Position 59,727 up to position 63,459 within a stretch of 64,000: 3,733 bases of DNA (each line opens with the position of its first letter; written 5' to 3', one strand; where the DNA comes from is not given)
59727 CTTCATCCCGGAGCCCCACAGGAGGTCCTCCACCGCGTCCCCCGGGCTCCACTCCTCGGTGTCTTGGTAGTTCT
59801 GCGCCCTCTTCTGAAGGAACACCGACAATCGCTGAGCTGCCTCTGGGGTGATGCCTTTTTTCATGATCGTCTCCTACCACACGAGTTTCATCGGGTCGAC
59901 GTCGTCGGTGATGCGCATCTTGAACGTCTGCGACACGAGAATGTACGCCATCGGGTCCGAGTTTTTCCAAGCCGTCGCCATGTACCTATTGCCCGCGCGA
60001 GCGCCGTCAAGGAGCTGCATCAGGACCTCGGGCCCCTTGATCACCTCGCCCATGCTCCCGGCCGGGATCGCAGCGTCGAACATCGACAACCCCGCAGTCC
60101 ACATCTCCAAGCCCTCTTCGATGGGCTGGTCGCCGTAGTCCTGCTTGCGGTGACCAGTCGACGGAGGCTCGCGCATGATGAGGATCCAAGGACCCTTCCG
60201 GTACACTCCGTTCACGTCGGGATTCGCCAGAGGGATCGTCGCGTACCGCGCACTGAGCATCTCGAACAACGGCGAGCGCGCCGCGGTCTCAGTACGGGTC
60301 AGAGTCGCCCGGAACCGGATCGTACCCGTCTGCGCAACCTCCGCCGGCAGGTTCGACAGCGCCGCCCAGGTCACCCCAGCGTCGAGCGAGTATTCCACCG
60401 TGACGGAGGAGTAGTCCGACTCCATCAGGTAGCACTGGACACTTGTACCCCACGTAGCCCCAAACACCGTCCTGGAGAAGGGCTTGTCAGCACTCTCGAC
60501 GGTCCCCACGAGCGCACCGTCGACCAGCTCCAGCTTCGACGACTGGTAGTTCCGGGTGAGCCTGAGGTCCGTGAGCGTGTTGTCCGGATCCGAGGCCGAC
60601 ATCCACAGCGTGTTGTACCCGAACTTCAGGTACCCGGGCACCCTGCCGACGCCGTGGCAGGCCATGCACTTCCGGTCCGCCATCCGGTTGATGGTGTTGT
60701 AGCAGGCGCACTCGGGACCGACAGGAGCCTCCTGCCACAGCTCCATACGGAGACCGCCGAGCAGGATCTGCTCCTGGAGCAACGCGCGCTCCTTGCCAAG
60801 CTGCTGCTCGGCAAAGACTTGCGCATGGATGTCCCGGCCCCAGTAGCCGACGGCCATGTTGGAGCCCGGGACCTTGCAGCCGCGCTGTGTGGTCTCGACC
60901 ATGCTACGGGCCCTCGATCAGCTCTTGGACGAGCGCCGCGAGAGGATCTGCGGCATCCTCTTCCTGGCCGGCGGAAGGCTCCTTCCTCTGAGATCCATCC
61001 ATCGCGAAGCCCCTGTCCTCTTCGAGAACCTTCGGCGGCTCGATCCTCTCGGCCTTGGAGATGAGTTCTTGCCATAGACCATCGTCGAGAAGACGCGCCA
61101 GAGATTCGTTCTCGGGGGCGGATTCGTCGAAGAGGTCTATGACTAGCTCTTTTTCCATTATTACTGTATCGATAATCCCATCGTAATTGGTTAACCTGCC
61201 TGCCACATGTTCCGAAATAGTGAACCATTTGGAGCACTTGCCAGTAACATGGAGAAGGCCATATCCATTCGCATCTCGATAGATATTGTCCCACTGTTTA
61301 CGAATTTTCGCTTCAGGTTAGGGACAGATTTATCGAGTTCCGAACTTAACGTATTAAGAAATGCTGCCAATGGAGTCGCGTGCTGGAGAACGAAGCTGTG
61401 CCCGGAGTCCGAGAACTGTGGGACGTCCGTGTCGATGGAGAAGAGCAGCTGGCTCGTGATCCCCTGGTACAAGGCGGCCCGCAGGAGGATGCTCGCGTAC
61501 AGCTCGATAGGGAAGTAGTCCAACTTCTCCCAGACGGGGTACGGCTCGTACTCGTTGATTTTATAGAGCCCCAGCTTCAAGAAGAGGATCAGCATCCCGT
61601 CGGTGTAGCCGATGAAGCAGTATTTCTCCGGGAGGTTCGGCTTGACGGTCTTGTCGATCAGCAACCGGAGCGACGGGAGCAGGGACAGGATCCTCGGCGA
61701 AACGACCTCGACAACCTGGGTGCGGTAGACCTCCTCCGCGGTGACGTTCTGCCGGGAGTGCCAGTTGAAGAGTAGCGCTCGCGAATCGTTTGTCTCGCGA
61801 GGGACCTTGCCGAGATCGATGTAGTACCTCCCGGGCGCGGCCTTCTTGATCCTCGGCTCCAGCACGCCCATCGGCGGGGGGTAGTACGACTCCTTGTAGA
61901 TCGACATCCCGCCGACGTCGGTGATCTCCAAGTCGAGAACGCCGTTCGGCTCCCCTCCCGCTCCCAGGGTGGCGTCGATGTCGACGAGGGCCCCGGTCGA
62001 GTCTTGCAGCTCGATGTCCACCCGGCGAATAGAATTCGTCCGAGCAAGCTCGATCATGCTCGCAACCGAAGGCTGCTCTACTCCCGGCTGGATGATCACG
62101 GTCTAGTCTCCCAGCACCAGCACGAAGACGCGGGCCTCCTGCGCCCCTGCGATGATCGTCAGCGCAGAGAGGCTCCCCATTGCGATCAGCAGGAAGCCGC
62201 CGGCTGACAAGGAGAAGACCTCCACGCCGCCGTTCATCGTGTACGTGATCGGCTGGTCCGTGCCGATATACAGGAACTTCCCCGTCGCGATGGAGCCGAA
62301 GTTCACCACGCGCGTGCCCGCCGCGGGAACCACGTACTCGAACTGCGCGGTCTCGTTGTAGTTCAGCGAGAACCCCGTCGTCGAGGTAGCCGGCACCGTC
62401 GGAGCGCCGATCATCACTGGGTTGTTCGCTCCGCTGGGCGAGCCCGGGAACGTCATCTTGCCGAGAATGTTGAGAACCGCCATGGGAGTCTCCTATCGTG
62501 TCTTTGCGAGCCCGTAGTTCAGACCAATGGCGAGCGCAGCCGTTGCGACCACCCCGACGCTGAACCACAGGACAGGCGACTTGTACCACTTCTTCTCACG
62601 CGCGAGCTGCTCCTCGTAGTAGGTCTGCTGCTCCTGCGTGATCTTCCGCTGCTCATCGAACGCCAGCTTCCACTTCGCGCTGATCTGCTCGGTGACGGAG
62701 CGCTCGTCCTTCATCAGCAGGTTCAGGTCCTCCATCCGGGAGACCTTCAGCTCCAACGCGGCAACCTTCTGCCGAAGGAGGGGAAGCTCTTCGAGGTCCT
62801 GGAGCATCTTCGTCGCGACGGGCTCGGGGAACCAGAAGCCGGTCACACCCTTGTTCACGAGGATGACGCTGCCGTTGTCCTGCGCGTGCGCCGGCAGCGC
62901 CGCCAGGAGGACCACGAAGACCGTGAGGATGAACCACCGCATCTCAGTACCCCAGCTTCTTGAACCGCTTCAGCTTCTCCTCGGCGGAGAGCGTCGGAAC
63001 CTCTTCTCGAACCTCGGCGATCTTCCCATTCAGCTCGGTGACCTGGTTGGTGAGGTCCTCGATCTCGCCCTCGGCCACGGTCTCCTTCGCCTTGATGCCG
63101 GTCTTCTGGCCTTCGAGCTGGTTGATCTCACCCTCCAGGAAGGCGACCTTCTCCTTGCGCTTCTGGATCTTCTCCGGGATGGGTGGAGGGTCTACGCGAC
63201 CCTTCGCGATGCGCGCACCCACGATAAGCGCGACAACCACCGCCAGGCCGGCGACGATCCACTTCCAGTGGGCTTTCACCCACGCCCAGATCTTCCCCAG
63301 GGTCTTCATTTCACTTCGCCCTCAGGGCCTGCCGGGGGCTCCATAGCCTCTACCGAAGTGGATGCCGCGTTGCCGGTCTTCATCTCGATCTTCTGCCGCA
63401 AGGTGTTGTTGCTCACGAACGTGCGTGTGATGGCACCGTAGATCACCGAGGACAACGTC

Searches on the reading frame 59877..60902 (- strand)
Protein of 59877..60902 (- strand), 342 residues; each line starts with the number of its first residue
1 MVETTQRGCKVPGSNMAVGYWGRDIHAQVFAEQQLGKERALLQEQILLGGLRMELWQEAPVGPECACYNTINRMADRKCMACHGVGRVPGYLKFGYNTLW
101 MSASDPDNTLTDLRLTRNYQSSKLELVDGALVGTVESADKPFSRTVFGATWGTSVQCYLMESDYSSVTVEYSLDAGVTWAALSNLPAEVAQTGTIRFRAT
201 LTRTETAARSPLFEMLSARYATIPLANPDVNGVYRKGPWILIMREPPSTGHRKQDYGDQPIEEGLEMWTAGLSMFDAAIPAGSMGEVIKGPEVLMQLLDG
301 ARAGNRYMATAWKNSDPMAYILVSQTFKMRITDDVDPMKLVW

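Call 91: search_protein_families(library=phrogs, proteins=[window:59877-60902:-], max_evalue=0.01)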
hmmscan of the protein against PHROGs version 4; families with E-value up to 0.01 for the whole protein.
window:59877-60902:- (342 aa): 1 family
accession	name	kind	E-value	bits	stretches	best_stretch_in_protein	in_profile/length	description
phrog_11584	-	unknown function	0.006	16.3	1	99-192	249-347/578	-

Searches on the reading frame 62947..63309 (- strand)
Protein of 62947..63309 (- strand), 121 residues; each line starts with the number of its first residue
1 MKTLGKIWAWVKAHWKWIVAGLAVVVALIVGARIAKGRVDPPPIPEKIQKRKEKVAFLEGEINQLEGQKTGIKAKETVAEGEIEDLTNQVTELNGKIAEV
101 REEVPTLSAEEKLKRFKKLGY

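Call 91: search_protein_families(library=phrogs, proteins=[window:62947-63309:-], max_evalue=0.01)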
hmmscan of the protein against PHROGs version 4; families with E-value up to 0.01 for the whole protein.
window:62947-63309:- (121 aa): 4 families
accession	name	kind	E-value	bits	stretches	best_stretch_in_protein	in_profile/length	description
phrog_736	-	unknown function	0.0078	17.3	0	7-104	5-97/112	-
phrog_13113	-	unknown function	0.0086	17.5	0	47-111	63-127/134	-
phrog_1009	-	unknown function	0.0093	17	0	15-113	12-101/103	-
phrog_5328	-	unknown function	0.0098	17.3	0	48-108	39-99/101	-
